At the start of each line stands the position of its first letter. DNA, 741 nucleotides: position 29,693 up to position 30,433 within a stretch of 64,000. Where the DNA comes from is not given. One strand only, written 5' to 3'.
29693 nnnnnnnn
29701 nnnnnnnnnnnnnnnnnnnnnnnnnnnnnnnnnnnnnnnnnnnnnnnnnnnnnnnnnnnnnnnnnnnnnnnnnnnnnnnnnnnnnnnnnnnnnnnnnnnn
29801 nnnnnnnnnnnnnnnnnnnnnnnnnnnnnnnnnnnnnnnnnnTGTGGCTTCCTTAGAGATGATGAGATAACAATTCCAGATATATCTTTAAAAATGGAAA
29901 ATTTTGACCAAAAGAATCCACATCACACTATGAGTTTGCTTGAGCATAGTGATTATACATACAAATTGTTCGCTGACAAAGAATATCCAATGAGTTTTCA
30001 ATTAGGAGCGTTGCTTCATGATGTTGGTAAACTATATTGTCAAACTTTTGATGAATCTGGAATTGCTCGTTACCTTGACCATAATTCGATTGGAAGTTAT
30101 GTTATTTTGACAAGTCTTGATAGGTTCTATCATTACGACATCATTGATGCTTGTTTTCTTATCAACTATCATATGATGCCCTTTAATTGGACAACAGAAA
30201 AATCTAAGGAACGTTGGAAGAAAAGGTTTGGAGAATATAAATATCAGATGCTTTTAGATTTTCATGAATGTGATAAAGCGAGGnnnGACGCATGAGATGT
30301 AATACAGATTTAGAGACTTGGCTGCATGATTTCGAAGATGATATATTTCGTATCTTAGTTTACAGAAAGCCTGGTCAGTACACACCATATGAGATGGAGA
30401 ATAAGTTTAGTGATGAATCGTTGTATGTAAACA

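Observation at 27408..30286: RNA-repair-like cassette: HNH nuclease, KxDG RNA ligase and polynucleotide-kinase/HD-phosphohydrolase fusion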

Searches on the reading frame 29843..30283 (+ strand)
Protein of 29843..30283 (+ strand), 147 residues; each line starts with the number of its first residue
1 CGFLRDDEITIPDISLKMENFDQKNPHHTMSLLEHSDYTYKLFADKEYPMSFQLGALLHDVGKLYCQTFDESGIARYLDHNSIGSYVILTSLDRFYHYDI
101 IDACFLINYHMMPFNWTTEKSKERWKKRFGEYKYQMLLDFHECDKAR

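Call 35: find_homologous_proteins(query=window:29843-30283:+, max_evalue=0.001)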
Query window:29843-30283:+ (147 aa): 38 proteins with E <= 0.001 among 42 candidates.
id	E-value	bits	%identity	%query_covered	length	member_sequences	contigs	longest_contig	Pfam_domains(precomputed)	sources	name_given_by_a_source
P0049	4.9e-97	340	99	100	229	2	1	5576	-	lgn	-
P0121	1.3e-88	313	92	99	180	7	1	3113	-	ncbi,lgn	-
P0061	5.9e-84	297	88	99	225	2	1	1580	-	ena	-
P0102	2.7e-65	237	69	99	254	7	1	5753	PF13671.13,PF08433.17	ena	-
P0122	2.7e-55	204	74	80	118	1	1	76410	-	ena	-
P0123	1.3e-54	202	59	95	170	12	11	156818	-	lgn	-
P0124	3.6e-53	197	65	88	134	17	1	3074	-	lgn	-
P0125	8.0e-52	193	57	99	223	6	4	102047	-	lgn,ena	-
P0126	8.9e-52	193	63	88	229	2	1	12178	-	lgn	-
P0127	1.0e-51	193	64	88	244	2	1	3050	PF13671.13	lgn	-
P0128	1.8e-51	192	63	88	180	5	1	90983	-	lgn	-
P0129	3.0e-48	182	62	93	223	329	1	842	-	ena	-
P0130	6.0e-47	177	55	93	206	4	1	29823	-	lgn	-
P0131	2.5e-46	175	56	93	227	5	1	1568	PF13671.13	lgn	-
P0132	9.3e-46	173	56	97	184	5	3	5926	-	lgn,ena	-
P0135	5.4e-44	168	53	99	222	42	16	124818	-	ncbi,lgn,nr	ncbi:hypothetical protein HMPREF0991_02678 [Lachnospiraceae bacterium 2_1_58FAA]|nr:hypothetical pro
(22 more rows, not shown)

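Call 39: find_encoding_contigs(protein=P0135, flank=6000, max_places=3)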
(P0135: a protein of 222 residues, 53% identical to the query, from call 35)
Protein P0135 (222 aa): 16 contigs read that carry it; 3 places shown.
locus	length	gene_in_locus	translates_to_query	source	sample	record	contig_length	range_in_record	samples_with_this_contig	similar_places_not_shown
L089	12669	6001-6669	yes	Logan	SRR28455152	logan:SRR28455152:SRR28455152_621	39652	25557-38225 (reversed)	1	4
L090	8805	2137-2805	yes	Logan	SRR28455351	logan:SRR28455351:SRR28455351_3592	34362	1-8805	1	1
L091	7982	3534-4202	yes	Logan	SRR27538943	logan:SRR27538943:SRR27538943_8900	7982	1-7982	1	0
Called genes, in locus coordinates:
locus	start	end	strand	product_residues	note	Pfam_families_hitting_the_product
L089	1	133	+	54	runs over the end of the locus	-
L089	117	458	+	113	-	-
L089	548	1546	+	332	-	PF01507:PAPS_reduct (weak)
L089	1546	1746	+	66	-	-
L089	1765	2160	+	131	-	-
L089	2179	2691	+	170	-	-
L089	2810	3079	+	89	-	-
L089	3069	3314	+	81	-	-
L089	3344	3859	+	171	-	PF04542:Sigma70_r2 (weak)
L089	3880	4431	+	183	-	-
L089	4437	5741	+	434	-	PF09414:RNA_ligase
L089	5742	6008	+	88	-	PF08433:KTI12, PF13671:AAA_33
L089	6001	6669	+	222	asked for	-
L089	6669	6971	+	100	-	-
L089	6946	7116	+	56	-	-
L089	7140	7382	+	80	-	-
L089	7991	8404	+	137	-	-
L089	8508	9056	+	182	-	-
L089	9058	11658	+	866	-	PF00690:Cation_ATPase_N, PF00122:E1-E2_ATPase, PF00702:Hydrolase, PF13246:Cation_ATPase, PF00689:Cation_ATPase_C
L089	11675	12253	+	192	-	PF02342:TerD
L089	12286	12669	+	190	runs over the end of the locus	PF02342:TerD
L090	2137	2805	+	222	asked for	-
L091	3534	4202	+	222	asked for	-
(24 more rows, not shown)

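Call 53: search_solved_structures(query=A4, max_evalue=10, show_alignments=3)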
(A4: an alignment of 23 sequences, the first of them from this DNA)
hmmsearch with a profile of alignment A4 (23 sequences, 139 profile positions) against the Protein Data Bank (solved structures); distinct sequences matched with E-value up to 10: 19.
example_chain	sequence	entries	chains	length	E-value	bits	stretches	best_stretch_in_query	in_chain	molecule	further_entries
3wfp_A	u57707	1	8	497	1.1e-10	44.7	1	5-109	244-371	Poly A polymerase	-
3wfr_E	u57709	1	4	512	1.1e-10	44.6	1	5-109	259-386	Poly A polymerase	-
3wfo_A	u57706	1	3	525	1.1e-10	44.6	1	5-109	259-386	Poly A polymerase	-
3wfq_E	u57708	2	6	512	1.2e-10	44.5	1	5-109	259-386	Poly A polymerase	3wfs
4n6w_A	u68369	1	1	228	0.0005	23.1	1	20-73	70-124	Predicted HD phosphohydrolase PhnZ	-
4mlm_A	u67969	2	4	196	0.00079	22.4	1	20-73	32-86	Predicted HD phosphohydrolase PhnZ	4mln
4n71_A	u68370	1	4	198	0.00081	22.4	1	20-73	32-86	Predicted HD phosphohydrolase PhnZ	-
8g9u_P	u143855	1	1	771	0.0023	20.9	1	8-51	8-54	Cas3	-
8zns_A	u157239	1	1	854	0.016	18.2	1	9-51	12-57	CRISPR-associated endonuclease Cas3-HD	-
7tra_Q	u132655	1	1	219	0.018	18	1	26-108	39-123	CRISPR-associated endonuclease Cas3-HD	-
7tr8_Q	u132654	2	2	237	0.021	17.8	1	26-108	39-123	CRISPR-associated endonuclease Cas3-HD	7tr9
7r2k_Q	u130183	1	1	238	0.021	17.8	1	26-108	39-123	CRISPR-associated endonuclease Cas3-HD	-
6npa_A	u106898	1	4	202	0.13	15.2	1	18-56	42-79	TmpB, (R)-1-hydroxy-2-trimethylaminoethylphosphonate oxygenase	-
2o08_A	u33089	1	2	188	0.34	13.9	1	12-80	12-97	BH1327 protein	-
6nud_J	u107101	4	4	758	0.5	13.3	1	35-61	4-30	CRISPR system single-strand-specific deoxyribonuclease Cas10/Csm1 (subtype III-A)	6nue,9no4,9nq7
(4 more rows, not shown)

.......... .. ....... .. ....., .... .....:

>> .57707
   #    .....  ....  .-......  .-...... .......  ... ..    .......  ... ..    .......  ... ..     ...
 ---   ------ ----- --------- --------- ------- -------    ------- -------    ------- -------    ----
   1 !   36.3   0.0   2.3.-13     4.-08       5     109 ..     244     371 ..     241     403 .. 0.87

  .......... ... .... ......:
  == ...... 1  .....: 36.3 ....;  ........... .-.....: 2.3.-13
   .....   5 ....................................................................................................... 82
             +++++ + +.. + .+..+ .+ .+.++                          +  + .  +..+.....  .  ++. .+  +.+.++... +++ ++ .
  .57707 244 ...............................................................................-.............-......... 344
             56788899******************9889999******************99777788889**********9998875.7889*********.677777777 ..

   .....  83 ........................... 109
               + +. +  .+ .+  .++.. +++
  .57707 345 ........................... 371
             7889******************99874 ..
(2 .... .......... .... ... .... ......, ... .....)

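Call 54: search_protein_families(library=pfam, alignment_id=A4, max_evalue=0.01)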
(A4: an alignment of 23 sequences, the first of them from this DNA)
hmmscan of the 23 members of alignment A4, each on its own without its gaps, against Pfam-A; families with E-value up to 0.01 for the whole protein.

A. member 1, seq(134 aa): 1 family
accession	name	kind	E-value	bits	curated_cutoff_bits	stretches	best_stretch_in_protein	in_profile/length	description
PF01966.28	HD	-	0.00058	20.6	22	1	40-110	28-93/116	HD domain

B. families by the number of members that match (of 23 scanned): 3 families
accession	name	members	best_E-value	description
PF01966.28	HD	20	1.1e-08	HD domain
PF18258.6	IL4_i_Ig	1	0.0036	Interleukin-4 inducing immunoglobulin-binding domain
PF08668.18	HDOD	1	0.0065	HDOD domain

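Call 102: search_protein_families(library=phrogs, proteins=[window:29843-30283:+], max_evalue=0.01)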
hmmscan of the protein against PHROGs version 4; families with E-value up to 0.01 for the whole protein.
window:29843-30283:+ (147 aa): 2 families
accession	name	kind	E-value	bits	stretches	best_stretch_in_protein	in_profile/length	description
phrog_6931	-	unknown function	1.9e-12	48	1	27-145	38-152/343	-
phrog_14850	-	unknown function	0.0034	18.1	0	56-87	153-183/270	-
